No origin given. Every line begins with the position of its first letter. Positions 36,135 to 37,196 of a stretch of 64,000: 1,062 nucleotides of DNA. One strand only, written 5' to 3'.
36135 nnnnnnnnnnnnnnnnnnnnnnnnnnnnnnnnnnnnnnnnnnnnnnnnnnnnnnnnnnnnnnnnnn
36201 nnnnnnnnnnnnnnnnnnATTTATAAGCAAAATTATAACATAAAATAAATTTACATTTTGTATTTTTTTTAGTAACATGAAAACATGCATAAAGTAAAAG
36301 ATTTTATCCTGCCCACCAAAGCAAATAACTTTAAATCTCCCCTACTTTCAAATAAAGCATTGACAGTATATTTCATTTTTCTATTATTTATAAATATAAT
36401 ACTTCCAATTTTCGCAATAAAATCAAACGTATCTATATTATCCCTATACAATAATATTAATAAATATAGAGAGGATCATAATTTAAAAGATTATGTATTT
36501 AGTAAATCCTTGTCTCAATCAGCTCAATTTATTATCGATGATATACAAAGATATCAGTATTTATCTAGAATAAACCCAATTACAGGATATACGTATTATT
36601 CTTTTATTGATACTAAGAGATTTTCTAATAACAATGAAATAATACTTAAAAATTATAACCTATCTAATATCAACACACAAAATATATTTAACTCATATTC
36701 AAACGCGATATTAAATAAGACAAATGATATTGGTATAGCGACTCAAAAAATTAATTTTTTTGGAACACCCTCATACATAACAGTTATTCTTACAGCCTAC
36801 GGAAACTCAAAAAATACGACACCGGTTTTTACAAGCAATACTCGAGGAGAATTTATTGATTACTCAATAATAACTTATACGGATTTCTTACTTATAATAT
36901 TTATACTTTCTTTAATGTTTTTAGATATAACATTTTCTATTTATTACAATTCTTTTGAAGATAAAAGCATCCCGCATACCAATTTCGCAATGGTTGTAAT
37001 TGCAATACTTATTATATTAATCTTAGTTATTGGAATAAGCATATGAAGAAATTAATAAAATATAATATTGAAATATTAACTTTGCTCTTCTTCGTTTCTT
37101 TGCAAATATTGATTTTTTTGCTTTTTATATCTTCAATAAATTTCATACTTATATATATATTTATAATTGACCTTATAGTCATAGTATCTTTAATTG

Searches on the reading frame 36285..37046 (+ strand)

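Call 11: search_protein_families(library=pfam, proteins=[window:36285-37046:+], max_evalue=0.001)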
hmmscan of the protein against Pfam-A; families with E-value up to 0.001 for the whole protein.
window:36285-37046:+ (253 aa): 1 family
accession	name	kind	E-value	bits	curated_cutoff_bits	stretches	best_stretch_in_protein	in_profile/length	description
PF00188.32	CAP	-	0.00072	20.8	21.1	0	56-155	2-104/117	Cysteine-rich secretory protein family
